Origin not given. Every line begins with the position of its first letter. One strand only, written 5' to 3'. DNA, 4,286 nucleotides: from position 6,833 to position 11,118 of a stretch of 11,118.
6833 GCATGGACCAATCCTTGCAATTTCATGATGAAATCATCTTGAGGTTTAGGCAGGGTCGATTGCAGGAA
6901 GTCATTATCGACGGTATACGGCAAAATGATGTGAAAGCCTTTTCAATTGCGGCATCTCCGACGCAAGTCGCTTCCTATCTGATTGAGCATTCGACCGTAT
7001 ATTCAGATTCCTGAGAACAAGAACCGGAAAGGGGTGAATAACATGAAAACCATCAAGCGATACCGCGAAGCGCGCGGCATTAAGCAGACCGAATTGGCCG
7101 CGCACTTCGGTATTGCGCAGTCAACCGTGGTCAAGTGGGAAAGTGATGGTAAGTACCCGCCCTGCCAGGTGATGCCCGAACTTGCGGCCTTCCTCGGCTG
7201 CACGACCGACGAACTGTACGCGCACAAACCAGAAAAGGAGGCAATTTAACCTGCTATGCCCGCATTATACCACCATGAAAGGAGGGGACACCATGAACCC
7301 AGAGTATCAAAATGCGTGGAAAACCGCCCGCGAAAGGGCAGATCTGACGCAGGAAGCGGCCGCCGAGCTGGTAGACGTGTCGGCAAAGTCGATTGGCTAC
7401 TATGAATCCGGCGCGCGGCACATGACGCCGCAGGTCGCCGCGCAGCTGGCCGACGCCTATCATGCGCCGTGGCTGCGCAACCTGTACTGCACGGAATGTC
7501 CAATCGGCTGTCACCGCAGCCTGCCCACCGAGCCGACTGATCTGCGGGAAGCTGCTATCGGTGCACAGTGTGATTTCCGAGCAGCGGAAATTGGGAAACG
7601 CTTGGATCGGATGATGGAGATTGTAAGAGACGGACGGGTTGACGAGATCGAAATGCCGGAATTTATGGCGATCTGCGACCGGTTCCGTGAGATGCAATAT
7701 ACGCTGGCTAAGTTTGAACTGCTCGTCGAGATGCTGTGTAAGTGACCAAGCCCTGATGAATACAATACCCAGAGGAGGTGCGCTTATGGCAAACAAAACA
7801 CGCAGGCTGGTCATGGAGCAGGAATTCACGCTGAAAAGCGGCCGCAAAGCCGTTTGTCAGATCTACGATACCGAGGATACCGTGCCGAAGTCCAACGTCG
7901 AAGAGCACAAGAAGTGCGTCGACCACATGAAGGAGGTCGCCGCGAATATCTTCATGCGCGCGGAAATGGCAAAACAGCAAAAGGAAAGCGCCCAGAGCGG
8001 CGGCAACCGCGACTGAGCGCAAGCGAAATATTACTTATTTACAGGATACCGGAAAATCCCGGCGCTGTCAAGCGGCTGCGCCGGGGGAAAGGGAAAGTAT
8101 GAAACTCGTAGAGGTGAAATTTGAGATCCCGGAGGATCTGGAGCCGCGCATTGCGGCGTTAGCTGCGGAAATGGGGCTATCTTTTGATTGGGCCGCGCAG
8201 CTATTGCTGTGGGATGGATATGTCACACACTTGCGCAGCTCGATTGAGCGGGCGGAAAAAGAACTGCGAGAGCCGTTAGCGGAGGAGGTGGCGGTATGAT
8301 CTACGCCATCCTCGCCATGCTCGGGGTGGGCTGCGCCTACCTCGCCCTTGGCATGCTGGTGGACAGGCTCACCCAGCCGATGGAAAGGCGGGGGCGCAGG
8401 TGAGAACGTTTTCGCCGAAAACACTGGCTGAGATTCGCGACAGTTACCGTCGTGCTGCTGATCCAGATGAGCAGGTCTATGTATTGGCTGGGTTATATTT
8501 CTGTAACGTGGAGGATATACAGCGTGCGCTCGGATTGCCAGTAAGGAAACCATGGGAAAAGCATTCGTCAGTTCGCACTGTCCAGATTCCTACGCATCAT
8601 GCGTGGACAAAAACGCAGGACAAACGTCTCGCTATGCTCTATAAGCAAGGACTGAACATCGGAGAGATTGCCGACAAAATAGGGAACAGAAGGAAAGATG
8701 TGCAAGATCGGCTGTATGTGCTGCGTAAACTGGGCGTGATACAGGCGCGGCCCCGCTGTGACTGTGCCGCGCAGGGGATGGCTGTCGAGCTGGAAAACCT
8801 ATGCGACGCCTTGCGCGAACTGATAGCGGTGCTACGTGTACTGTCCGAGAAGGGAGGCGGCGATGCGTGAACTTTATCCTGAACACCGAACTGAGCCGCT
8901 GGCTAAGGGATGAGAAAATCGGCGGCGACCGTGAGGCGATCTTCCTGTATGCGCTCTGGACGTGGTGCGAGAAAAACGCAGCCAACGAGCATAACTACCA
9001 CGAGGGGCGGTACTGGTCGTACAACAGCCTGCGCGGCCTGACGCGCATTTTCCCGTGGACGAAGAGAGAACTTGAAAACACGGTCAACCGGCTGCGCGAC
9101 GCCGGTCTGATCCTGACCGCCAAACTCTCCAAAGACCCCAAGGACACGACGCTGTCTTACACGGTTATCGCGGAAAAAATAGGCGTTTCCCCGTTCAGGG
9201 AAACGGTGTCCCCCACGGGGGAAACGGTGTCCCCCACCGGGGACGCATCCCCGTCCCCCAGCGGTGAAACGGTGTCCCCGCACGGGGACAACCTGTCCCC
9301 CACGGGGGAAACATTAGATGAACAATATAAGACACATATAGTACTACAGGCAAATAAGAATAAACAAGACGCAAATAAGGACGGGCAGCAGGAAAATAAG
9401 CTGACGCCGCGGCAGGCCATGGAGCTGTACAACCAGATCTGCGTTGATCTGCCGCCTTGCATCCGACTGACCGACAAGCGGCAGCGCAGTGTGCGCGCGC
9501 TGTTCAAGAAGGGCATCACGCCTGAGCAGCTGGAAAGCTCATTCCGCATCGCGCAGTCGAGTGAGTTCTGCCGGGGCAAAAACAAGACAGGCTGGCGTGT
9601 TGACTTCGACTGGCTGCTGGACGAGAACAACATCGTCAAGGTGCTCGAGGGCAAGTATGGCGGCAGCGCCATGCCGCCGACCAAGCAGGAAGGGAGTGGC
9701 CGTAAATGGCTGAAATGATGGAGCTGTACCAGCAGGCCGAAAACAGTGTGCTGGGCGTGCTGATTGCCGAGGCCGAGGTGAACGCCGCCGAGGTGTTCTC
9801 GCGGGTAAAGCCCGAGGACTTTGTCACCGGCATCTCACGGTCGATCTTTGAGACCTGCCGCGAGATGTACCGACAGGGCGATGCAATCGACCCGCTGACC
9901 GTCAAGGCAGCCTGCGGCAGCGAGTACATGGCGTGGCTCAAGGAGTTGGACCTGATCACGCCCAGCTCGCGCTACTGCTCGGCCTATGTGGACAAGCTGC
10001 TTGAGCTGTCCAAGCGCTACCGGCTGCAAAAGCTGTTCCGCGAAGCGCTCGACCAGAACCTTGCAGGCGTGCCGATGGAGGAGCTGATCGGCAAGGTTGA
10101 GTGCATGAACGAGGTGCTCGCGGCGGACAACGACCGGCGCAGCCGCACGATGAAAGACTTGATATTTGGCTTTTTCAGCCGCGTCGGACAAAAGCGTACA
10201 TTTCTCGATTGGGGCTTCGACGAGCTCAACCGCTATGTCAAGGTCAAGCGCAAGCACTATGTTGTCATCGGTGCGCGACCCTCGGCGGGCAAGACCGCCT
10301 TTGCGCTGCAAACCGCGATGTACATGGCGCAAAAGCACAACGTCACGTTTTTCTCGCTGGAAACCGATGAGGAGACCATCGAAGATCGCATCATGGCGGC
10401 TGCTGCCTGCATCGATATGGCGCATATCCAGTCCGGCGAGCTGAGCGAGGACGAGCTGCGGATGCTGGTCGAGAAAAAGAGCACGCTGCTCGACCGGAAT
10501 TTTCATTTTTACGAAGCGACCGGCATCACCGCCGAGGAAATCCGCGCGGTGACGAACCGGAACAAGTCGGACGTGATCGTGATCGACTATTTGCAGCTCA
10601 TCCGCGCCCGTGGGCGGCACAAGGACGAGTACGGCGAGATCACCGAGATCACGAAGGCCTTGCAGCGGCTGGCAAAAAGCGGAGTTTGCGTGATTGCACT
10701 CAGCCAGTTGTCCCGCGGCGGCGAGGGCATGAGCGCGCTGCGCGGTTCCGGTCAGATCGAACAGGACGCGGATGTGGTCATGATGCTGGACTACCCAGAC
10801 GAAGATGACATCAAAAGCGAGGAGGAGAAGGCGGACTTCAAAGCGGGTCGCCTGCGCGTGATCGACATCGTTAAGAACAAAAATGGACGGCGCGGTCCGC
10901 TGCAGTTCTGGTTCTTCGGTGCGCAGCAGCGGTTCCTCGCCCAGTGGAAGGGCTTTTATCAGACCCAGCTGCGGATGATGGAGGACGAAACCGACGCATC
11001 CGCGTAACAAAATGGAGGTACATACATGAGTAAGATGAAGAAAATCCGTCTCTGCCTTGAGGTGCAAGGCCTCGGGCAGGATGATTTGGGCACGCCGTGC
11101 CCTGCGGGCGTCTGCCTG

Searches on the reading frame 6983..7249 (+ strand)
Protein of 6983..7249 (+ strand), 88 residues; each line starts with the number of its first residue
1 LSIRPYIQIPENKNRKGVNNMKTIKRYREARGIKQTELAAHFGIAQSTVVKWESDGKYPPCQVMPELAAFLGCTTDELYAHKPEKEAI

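Call 5: search_protein_families(library=phrogs, proteins=[window:6983-7249:+], max_evalue=0.01)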
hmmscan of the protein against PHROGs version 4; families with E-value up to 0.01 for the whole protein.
window:6983-7249:+ (88 aa): 26 families (the best 25 are shown)
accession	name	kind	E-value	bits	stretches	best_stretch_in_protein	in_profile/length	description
phrog_8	-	transcription regulation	3.4e-12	47.5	1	11-78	68-135/346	transcriptional regulator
phrog_4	-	transcription regulation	8.5e-12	45.7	1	18-79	123-192/400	transcriptional repressor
phrog_3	-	transcription regulation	1.7e-10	42.3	1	14-83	83-152/430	transcriptional repressor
phrog_4836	-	transcription regulation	3.9e-10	40.6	1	16-75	72-131/194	CII-like regulator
phrog_2967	-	transcription regulation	2.5e-09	38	1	22-85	13-76/225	transcriptional regulator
phrog_2439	-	transcription regulation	8.4e-09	35.8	1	20-84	8-72/367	transcriptional regulator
phrog_7241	-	transcription regulation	2.2e-08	35.2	1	10-78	52-120/122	transcriptional regulator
phrog_2328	-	transcription regulation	3.1e-08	34.4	1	26-77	22-73/128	transcriptional repressor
phrog_5823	-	transcription regulation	2.6e-07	31.1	1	23-86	10-74/404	transcriptional regulator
phrog_4739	-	unknown function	1.7e-06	28.8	1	16-80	64-128/167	-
phrog_2104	-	unknown function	2.4e-06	28.7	1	16-66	36-86/103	-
phrog_4583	-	transcription regulation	4.3e-06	27.7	1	20-86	11-77/81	transcriptional repressor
phrog_35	-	transcription regulation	1.1e-05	26.6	1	6-58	61-111/181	transcriptional repressor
phrog_2339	-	DNA, RNA and nucleotide metabolism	2.1e-05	25.5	1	20-52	26-58/98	HTH DNA binding protein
phrog_1373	-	transcription regulation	2.2e-05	25.5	1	22-82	66-126/166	transcriptional regulator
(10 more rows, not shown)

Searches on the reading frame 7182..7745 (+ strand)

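Call 3: search_protein_families(library=pfam, proteins=[window:7182-7745:+], max_evalue=0.01)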
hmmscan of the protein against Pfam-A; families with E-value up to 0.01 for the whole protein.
window:7182-7745:+ (187 aa): 2 families
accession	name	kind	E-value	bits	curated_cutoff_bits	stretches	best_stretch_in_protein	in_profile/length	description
PF13560.12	HTH_31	-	7.2e-11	42.7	27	1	48-96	8-57/64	Helix-turn-helix domain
PF01381.28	HTH_3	-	4.1e-08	33.6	23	1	47-93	2-48/55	Helix-turn-helix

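Call 5: search_protein_families(library=phrogs, proteins=[window:7182-7745:+], max_evalue=0.01)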
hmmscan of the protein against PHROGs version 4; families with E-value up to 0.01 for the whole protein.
window:7182-7745:+ (187 aa): 12 families
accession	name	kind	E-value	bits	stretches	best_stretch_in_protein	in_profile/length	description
phrog_6499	-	transcription regulation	2.2e-30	106.1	1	38-180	3-150/157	transcriptional regulator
phrog_5823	-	transcription regulation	9.3e-07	29.3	1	40-95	5-61/404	transcriptional regulator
phrog_8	-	transcription regulation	2.5e-06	28.2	1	45-95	165-210/346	transcriptional regulator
phrog_3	-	transcription regulation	1.3e-05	26.2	1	28-100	76-147/430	transcriptional repressor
phrog_2439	-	transcription regulation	1.3e-05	25.3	1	47-96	13-62/367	transcriptional regulator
phrog_1124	-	transcription regulation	1.7e-05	25.5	1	41-98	8-64/177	transcriptional regulator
phrog_4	-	transcription regulation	0.00011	22.3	1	29-97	113-190/400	transcriptional repressor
phrog_14076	-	transcription regulation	0.00035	22.1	1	34-95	9-69/86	transcriptional regulator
phrog_2328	-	transcription regulation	0.00036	21.3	1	48-96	22-70/128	transcriptional repressor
phrog_147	-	transcription regulation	0.0031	18.9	0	41-91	4-57/100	transcriptional regulator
phrog_4836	-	transcription regulation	0.0033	18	1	36-79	70-113/194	CII-like regulator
phrog_2104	-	unknown function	0.0059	17.8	1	47-89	45-87/103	-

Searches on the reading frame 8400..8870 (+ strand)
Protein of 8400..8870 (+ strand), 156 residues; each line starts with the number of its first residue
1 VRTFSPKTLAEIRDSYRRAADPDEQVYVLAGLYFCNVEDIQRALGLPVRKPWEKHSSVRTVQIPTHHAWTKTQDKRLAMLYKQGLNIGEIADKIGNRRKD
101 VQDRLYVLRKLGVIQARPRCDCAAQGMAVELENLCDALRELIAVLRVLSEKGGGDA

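Call 5: search_protein_families(library=phrogs, proteins=[window:8400-8870:+], max_evalue=0.01)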
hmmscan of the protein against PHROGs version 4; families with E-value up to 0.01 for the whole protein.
window:8400-8870:+ (156 aa): 4 families
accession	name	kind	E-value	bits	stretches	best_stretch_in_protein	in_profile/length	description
phrog_323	-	transcription regulation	2e-05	25.3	1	63-128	137-202/319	transcriptional regulator, D5-like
phrog_3855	-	DNA, RNA and nucleotide metabolism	0.00044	21.7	1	69-117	64-112/115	HTH DNA binding protein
phrog_21605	-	unknown function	0.0019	18.9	1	67-115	40-85/219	-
phrog_32460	-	unknown function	0.0056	17.5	1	65-113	154-202/210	-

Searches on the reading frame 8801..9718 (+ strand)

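Call 3: search_protein_families(library=pfam, proteins=[window:8801-9718:+], max_evalue=0.01)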
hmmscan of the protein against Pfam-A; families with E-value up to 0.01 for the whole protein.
window:8801-9718:+ (305 aa): 0 families

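Call 5: search_protein_families(library=phrogs, proteins=[window:8801-9718:+], max_evalue=0.01)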
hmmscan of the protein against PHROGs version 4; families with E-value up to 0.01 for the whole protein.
window:8801-9718:+ (305 aa): 13 families
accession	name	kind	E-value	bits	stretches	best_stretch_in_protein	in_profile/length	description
phrog_19658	-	DNA, RNA and nucleotide metabolism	3.9e-28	99.8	1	67-291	34-254/283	replication initiation protein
phrog_345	-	DNA, RNA and nucleotide metabolism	3.8e-25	90.2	1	43-286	44-289/297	replication initiation O-like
phrog_10469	-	DNA, RNA and nucleotide metabolism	5.9e-23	82.6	1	165-287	151-273/305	DnaD-like helicase loader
phrog_11233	-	DNA, RNA and nucleotide metabolism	5.4e-17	63.1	1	44-205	17-178/297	replication initiation protein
phrog_428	-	DNA, RNA and nucleotide metabolism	4.4e-11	43.6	1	36-244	99-273/455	replication initiation protein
phrog_5810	-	DNA, RNA and nucleotide metabolism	6e-11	43.4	1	188-286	154-266/268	replication initiation protein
phrog_6493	-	DNA, RNA and nucleotide metabolism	9.3e-08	32.7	1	39-127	20-105/261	DnaD-like helicase loader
phrog_678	-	DNA, RNA and nucleotide metabolism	1.3e-06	29.3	1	36-204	68-215/346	replication initiation O-like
phrog_22470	-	DNA, RNA and nucleotide metabolism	3.4e-05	23.9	1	192-286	234-338/340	replication protein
phrog_21472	-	unknown function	6.1e-05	23.8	0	242-286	247-291/299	-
phrog_270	-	DNA, RNA and nucleotide metabolism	0.00012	22.6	1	32-215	36-184/383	replication initiation protein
phrog_16167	-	DNA, RNA and nucleotide metabolism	0.001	19.9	1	143-265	124-247/315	replication initiation protein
phrog_24933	-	unknown function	0.0052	17.6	0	191-246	12-67/127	-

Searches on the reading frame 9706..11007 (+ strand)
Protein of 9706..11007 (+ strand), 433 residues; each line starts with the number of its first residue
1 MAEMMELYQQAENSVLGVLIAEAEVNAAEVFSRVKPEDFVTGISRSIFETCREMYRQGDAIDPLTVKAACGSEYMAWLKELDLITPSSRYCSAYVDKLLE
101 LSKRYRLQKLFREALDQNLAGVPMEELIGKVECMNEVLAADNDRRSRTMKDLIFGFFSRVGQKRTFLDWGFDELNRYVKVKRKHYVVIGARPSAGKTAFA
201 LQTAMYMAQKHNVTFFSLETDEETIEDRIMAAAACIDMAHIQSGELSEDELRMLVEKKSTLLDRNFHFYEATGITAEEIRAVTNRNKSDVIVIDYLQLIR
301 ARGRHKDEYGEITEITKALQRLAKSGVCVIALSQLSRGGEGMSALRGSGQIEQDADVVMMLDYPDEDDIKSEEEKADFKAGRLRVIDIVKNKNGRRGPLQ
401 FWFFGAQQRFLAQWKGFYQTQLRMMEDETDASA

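Call 3: search_protein_families(library=pfam, proteins=[window:9706-11007:+], max_evalue=0.01)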
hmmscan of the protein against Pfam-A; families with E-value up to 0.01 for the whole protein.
window:9706-11007:+ (433 aa): 5 families
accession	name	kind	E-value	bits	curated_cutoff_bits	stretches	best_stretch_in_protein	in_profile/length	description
PF03796.21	DnaB_C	-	9.5e-52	176.3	27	1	169-410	4-253/255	DnaB-like helicase C terminal domain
PF00772.26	DnaB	-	3.1e-13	50.1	23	1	9-98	6-101/103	DnaB-like helicase N terminal domain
PF13481.12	AAA_25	-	1.4e-07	31.8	27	1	182-336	32-191/195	AAA domain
PF07088.17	GvpD_P-loop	-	1.1e-06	29.2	24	1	179-325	6-145/189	GvpD gas vesicle protein, P-loop domain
PF20720.3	nSTAND3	-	0.00089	19.4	27.2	0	179-226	13-58/155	Novel STAND NTPase 3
